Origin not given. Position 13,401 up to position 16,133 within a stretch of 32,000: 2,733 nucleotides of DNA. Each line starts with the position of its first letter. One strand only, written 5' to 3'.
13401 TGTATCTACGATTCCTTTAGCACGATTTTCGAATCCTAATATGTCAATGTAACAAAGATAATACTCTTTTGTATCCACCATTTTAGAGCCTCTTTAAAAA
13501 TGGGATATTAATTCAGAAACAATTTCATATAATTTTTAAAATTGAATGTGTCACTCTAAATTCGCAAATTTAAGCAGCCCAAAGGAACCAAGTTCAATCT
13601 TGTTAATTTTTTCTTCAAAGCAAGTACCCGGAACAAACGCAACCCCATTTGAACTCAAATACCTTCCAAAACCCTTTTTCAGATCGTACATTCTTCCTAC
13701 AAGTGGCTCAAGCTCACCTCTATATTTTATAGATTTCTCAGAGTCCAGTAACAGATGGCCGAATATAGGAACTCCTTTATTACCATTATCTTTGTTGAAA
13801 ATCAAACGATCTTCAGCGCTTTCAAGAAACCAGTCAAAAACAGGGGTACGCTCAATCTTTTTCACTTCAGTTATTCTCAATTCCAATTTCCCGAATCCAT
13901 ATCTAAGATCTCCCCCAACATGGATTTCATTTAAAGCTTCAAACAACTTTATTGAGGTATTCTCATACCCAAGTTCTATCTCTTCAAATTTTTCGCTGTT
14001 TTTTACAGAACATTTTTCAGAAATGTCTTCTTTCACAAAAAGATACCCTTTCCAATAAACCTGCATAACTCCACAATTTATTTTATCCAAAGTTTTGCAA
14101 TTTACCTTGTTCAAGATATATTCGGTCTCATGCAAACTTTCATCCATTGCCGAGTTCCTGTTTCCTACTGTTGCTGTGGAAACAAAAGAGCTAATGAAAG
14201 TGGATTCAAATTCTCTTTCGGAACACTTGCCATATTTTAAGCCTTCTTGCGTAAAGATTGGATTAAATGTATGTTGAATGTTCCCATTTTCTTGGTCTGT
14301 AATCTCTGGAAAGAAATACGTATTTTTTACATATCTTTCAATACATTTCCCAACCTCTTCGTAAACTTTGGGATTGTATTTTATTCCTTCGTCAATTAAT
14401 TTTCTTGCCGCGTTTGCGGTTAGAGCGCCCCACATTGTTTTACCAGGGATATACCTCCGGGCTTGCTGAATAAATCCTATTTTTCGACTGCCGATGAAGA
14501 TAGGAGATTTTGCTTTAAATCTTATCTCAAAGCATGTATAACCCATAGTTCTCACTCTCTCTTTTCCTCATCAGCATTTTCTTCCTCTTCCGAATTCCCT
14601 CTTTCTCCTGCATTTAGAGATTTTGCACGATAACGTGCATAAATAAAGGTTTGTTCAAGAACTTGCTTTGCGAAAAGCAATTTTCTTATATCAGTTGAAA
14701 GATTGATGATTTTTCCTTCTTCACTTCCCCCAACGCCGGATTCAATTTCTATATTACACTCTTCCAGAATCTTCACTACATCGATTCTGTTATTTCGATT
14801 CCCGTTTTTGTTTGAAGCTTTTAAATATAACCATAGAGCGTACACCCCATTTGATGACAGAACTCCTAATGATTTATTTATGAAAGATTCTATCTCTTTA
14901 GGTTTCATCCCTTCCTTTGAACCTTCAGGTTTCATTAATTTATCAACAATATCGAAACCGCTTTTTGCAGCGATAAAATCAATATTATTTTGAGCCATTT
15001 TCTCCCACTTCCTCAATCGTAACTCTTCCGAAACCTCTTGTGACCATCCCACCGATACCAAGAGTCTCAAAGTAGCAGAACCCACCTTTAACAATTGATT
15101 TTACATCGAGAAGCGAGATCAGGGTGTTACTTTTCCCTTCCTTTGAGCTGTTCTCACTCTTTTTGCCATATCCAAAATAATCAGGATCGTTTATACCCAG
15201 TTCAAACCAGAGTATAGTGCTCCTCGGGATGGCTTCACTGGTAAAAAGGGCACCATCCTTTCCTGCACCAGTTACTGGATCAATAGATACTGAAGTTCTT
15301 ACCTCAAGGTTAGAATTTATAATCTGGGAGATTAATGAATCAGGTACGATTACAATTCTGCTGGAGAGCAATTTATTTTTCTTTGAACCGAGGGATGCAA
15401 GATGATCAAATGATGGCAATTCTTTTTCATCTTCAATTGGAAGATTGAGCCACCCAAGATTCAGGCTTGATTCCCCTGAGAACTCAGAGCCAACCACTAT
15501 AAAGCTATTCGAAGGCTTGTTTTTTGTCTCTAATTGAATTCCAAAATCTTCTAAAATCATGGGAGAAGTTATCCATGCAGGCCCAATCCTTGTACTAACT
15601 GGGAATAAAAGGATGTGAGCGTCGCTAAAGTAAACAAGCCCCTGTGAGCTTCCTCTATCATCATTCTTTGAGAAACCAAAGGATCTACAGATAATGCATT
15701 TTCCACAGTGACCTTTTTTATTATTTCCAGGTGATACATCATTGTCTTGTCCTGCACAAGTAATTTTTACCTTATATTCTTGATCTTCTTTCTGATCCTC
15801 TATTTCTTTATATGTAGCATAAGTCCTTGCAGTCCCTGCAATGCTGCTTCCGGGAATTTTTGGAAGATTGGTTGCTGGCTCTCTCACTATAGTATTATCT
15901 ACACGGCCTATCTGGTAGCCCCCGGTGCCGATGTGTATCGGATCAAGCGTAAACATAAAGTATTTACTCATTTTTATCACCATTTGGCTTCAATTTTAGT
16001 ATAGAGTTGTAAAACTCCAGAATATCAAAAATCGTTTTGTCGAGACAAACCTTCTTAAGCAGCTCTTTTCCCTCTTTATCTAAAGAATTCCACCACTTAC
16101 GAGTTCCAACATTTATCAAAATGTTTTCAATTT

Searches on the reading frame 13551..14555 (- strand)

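Call 7: search_protein_families(library=pfam, proteins=[window:13551-14555:-], max_evalue=0.01)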
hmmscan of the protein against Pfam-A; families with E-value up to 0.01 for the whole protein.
window:13551-14555:- (334 aa): 1 family
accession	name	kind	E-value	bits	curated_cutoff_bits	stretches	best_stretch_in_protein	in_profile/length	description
PF03787.20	RAMPs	-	9e-06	26.8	22.1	1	13-225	2-189/189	RAMP superfamily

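Call 11: search_protein_families(library=ncbifam, proteins=[window:13551-14555:-], max_evalue=0.001)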
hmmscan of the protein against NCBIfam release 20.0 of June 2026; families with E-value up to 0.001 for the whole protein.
window:13551-14555:- (334 aa): 1 family
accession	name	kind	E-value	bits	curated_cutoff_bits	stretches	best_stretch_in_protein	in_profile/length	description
TIGR02674.1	cas_cyan_RAMP_2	equivalog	0.00016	21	177.3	0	9-235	4-250/402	type III-D CRISPR-associated RAMP protein Csx10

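Call 19: search_protein_families(library=padloc, proteins=[window:13551-14555:-], max_evalue=0.001)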
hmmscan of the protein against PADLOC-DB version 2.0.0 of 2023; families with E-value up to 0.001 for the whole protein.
window:13551-14555:- (334 aa): 8 families
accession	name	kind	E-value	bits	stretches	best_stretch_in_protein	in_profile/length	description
PDLC00979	Cmr3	-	1.8e-69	232.4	1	4-330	1-284/287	Cmr3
PDLC01478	Cmr3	-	1.8e-59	199.5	1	6-329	3-256/258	"CAS-III-B,CAS-III-C; effector_G5"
PDLC01339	Csm3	-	5e-08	32.2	1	16-222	2-163/163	"CAS-III-A,CAS-III-D; effector_G7"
PDLC01024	Cas5_IIId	-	4.1e-05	21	1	9-235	4-250/402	"CRISPR-associated RAMP protein, Csx10 family"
PDLC01313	Cas5_IIId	-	9.4e-05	20.5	0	10-52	2-45/338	CAS-III-D; effector_G5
PDLC01613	Csm3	-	0.00011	21.2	1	13-225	2-177/177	"CAS-III-A,CAS-III-D; effector_G7"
PDLC01420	Cas5_IIId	-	0.00016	19.4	0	10-47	2-38/343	CAS-III-D; effector_G5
PDLC01276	Csm4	-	0.00033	18.4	1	19-232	10-185/268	CAS-III-A; effector_G5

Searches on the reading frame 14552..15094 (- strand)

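Call 7: search_protein_families(library=pfam, proteins=[window:14552-15094:-], max_evalue=0.01)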
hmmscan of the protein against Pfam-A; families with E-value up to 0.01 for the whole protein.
window:14552-15094:- (180 aa): 1 family
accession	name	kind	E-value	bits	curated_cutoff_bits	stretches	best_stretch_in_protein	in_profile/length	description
PF13112.11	DUF3965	-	0.0093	15.7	22.1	0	133-167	70-103/291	Protein of unknown function (DUF3965)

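Call 11: search_protein_families(library=ncbifam, proteins=[window:14552-15094:-], max_evalue=0.001)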
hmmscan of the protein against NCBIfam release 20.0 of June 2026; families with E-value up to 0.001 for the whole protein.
window:14552-15094:- (180 aa): 0 families

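Call 19: search_protein_families(library=padloc, proteins=[window:14552-15094:-], max_evalue=0.001)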
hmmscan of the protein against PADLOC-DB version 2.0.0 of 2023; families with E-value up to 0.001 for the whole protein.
window:14552-15094:- (180 aa): 4 families
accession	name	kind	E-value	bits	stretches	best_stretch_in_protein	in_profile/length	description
PDLC00984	Cmr5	-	3.4e-29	99.9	1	33-162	1-126/129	Cmr5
PDLC01471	Cmr5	-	1.2e-28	97.9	1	36-161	2-113/114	CAS-III-C; effector_SS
PDLC01517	Cmr5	-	2.6e-18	64.6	2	70-113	23-65/131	CAS-III-C; effector_SS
PDLC00986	Cmr5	-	1.5e-14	52.4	2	71-105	27-60/178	Cmr5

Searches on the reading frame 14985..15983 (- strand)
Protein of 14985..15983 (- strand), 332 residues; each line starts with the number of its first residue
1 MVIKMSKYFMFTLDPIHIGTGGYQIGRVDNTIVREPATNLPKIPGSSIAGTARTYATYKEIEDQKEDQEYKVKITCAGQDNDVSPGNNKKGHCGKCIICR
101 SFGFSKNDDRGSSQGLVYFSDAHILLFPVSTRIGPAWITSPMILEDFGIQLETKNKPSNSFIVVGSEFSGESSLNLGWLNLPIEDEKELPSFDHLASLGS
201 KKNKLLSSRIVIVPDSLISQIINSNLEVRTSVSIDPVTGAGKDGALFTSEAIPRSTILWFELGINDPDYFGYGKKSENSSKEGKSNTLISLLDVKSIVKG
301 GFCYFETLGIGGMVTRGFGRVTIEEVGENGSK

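Call 7: search_protein_families(library=pfam, proteins=[window:14985-15983:-], max_evalue=0.01)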
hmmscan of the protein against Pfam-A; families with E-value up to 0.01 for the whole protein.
window:14985-15983:- (332 aa): 1 family
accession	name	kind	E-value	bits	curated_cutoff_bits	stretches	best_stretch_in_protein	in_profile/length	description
PF03787.20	RAMPs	-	6.1e-23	82.7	22.1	1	12-321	4-188/189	RAMP superfamily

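Call 11: search_protein_families(library=ncbifam, proteins=[window:14985-15983:-], max_evalue=0.001)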
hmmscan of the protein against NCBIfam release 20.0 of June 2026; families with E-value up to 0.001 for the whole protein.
window:14985-15983:- (332 aa): 4 families
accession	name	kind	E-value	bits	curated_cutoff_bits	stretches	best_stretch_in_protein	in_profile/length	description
TIGR02580.1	cas_RAMP_Cmr4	equivalog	5.9e-38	131.3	87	1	8-321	3-282/283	type III-B CRISPR module RAMP protein Cmr4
TIGR02582.1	cas7_TM1809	equivalog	2e-13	50.8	90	1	16-114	16-100/203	type III-A CRISPR-associated RAMP protein Csm3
TIGR02581.1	cas_cyan_RAMP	equivalog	1.2e-06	28.3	108.05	0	219-321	126-208/216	type III CRISPR-associated RAMP protein Csx7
TIGR01898.1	cas_TM1791_cmr6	equivalog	9e-05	22.7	51.1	1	18-122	11-102/195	type III-B CRISPR module RAMP protein Cmr6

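Call 19: search_protein_families(library=padloc, proteins=[window:14985-15983:-], max_evalue=0.001)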
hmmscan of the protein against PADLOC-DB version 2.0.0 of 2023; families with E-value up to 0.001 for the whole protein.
window:14985-15983:- (332 aa): 23 families
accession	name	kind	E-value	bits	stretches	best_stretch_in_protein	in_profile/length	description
PDLC01441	Cmr4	-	2.4e-46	156.5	1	6-323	3-241/245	"CAS-III-B,CAS-III-C; effector_G7"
PDLC00981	Cmr4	-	1.6e-38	131.3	1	8-321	3-282/283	CRISPR type III-B/RAMP module RAMP protein Cmr4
PDLC00982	Cmr4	-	5e-34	116.3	1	8-319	3-278/281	Cmr4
PDLC01295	Cmr4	-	6.2e-34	116.4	1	8-321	3-255/256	"CAS-III-B,CAS-III-C; effector_G7"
PDLC01339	Csm3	-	3.7e-19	68.3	2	12-153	1-105/163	"CAS-III-A,CAS-III-D; effector_G7"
PDLC01015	Csm3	-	5e-17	61.5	2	13-185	2-155/178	Csm3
PDLC01016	Csm3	-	6.7e-17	60.5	1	12-321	5-188/189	Csm3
PDLC01442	Csm3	-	8.6e-17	59.7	1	15-326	19-183/208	"CAS-III-A,CAS-III-D; effector_G7"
PDLC01613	Csm3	-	2e-15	56.1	1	12-321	4-176/177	"CAS-III-A,CAS-III-D; effector_G7"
PDLC01297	Csm3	-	1.2e-14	52.7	1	16-123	15-98/198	"CAS-III-A,CAS-III-D; effector_G7"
PDLC01017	Csm3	-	3.3e-14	51.3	1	12-112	17-105/257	Csm3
PDLC01014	Csm3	-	5.3e-14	50.8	1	16-114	16-100/203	CRISPR type III-A/MTUBE-associated RAMP protein Csm3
PDLC01296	Csm3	-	3.1e-12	44.9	1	15-132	15-113/192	"CAS-III-A,CAS-III-D; effector_G7"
PDLC02111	Cas7_IIId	-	9e-11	39.3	2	199-326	72-178/417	-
PDLC02115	Cas7_IIId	-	2.8e-09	34.7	1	207-324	81-175/486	-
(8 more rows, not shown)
